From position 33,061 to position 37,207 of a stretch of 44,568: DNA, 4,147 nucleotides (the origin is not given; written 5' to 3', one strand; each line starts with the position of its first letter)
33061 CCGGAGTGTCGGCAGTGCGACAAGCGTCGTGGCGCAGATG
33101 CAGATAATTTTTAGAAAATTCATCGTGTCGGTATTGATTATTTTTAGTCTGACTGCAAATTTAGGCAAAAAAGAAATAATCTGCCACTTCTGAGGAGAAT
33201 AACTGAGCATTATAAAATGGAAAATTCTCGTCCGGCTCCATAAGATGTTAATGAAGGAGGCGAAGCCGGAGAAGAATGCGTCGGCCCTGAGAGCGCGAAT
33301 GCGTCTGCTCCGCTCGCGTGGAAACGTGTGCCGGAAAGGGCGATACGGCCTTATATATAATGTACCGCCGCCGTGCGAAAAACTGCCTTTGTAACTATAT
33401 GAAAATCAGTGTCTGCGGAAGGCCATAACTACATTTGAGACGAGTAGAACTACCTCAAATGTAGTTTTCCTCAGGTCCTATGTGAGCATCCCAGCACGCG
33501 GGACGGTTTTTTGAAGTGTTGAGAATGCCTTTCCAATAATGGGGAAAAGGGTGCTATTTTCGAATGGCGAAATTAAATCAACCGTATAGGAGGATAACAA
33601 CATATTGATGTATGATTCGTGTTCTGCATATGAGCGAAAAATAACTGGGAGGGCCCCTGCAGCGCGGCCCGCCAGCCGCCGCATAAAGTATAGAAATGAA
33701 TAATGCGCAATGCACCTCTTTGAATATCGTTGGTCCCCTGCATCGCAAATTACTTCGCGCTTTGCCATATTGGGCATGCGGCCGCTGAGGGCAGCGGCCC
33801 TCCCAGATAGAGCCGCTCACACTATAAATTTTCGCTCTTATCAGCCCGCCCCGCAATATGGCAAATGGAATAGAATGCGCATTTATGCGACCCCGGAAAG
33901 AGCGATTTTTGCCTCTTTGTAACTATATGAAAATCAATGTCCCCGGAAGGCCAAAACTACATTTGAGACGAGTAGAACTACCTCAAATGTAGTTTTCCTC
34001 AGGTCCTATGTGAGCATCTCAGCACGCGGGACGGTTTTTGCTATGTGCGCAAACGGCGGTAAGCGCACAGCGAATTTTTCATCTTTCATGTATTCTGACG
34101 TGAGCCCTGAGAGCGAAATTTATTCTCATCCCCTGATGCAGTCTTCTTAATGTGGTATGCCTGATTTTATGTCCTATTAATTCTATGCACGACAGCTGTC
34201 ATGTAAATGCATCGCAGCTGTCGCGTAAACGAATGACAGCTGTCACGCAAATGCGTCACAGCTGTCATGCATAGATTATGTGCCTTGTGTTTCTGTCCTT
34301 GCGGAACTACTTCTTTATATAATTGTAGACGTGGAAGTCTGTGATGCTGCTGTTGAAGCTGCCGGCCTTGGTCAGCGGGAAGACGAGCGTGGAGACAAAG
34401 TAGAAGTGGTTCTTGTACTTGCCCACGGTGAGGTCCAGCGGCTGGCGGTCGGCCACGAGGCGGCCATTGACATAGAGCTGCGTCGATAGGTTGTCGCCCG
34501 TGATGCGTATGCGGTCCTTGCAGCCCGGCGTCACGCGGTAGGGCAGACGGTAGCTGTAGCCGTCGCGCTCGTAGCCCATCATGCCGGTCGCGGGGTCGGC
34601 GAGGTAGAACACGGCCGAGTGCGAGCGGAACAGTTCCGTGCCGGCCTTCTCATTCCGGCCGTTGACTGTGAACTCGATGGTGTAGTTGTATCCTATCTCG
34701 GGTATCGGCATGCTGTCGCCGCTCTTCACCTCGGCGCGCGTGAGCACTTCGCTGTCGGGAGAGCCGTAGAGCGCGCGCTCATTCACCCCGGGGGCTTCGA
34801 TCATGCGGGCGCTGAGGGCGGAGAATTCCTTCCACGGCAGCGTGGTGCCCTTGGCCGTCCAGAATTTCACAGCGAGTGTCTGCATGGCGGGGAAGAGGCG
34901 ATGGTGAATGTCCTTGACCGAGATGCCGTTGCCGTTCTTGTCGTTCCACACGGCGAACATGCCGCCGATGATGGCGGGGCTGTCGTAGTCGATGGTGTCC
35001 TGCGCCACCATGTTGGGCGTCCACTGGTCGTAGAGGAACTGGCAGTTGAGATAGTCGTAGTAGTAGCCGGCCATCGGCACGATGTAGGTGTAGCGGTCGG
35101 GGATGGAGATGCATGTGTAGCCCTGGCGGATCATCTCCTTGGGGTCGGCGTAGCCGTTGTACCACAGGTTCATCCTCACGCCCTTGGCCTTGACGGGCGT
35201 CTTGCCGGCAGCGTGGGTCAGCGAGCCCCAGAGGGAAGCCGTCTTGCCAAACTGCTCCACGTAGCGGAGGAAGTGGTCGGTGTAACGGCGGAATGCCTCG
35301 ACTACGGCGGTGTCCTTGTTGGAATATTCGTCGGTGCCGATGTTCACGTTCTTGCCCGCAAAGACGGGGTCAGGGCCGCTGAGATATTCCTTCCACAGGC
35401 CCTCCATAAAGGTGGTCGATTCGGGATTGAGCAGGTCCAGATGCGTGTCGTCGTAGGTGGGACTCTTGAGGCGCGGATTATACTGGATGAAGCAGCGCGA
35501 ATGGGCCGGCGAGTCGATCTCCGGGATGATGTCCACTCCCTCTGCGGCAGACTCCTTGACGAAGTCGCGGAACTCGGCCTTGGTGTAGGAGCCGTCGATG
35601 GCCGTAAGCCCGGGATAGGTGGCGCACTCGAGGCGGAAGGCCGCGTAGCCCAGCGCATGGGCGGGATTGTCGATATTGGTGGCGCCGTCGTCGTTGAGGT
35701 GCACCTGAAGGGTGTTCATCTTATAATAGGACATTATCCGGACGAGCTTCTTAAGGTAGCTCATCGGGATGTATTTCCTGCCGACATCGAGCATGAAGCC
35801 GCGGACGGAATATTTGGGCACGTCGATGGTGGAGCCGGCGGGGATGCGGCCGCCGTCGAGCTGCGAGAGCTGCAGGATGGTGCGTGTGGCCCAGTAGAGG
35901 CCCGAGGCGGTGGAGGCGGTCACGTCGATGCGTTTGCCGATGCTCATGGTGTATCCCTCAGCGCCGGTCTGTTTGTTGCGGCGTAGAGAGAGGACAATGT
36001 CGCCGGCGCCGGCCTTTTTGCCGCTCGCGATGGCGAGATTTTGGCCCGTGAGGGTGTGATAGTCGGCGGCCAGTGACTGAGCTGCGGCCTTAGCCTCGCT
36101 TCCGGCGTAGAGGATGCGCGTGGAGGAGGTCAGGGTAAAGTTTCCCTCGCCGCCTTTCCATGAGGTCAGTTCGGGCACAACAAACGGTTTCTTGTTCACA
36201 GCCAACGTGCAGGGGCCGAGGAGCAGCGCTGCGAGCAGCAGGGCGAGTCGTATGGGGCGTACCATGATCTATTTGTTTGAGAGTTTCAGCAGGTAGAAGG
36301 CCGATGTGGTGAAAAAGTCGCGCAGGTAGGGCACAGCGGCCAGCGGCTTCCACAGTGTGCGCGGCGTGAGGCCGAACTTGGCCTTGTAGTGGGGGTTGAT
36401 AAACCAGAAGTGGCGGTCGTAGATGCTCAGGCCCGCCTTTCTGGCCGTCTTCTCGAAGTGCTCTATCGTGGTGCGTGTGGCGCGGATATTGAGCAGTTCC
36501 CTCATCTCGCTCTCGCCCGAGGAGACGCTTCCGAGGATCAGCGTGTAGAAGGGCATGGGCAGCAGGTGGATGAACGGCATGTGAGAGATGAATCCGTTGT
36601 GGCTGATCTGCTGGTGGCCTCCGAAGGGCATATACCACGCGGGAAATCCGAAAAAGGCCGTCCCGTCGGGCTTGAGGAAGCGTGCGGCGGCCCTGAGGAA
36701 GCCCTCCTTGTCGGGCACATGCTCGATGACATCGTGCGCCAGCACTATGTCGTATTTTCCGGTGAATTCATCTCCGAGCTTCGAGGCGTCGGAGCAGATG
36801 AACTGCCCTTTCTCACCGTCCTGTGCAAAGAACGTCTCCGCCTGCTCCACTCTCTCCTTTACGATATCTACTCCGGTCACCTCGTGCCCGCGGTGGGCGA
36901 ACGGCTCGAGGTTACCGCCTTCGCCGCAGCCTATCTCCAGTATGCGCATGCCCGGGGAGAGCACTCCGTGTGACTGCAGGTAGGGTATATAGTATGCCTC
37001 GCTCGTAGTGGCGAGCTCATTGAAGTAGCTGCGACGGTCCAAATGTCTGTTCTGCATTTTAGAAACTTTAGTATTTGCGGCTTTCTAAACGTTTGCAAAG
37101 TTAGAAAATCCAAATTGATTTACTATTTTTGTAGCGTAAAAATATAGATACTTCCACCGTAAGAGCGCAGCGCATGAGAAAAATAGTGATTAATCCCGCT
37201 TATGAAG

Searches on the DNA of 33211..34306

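Call 66: search_rna_families(source=window, start=33211, end=34306, threshold=evalue, max_evalue=1)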
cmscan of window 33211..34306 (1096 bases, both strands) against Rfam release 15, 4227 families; matches with E-value up to 1: 1.
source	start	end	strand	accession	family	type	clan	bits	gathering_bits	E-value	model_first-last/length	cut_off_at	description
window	34186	34272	+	RF00764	mir-191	Gene; miRNA;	-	25.3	54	0.0059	1-91/91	no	mir-191 microRNA precursor family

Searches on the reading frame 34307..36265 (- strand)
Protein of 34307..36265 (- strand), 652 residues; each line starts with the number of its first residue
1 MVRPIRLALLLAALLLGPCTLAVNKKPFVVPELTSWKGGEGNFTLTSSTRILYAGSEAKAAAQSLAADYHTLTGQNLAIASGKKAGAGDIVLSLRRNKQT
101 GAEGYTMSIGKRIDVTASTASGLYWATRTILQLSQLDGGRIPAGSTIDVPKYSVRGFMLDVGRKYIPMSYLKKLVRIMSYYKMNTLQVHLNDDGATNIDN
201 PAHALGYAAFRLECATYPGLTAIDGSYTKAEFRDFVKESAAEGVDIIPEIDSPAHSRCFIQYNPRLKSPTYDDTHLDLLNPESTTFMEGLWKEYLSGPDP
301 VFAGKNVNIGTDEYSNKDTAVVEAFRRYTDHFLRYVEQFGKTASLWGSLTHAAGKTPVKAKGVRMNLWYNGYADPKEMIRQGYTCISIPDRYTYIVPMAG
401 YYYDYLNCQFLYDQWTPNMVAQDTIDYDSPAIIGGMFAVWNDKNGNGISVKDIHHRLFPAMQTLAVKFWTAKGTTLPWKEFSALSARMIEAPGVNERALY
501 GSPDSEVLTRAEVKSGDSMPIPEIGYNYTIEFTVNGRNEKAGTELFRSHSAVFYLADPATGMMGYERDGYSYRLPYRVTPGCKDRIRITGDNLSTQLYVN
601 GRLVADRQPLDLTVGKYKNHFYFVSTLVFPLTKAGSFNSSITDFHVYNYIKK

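Call 11: search_protein_families(library=pfam, proteins=[window:34307-36265:-])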
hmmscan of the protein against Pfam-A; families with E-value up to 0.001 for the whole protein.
window:34307-36265:- (652 aa): 2 families
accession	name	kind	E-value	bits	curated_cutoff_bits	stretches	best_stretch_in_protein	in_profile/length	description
PF00728.28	Glyco_hydro_20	-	2.6e-29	103.1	22.3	1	152-471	1-347/348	Glycosyl hydrolase family 20, catalytic domain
PF02838.20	Glyco_hydro_20b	-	1.3e-24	87.7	26.1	1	27-145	2-120/124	Glycosyl hydrolase family 20, domain 2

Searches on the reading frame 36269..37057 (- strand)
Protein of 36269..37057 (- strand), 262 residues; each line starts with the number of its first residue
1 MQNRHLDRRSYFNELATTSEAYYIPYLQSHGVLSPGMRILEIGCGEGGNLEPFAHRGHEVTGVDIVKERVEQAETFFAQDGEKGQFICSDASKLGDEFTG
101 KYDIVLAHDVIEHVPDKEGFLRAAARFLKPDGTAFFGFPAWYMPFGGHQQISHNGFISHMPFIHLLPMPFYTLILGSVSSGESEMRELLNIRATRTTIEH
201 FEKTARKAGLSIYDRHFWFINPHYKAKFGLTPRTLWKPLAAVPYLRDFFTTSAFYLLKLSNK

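Call 11: search_protein_families(library=pfam, proteins=[window:36269-37057:-])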
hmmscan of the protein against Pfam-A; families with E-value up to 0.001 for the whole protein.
window:36269-37057:- (262 aa): 9 families
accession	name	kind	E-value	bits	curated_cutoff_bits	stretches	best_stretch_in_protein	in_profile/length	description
PF08241.18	Methyltransf_11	-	2.9e-20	73.1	21.2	1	40-136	1-95/95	Methyltransferase domain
PF13489.12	Methyltransf_23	-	1e-18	68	27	1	34-136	21-116/164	Methyltransferase domain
PF13649.12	Methyltransf_25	-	1.1e-18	68.2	27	1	39-132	1-97/97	Methyltransferase domain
PF08242.18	Methyltransf_12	-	5.6e-17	62.7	30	1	40-133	1-97/98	Methyltransferase domain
PF13847.12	Methyltransf_31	-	2.5e-15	56.9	27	1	34-133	2-106/145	Methyltransferase domain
PF02353.26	CMAS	-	1.1e-07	31.9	27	1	33-133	60-161/273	Mycolic acid cyclopropane synthetase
PF05401.17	NodS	-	0.00011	22.6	24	1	39-139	47-147/201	Nodulation protein S (NodS)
PF05724.17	TPMT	-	0.00019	21.6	26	1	33-82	35-81/218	Thiopurine S-methyltransferase (TPMT)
PF01135.25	PCMT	-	0.00091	19.5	20.3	0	20-115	62-156/210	Protein-L-isoaspartate(D-aspartate) O-methyltransferase (PCMT)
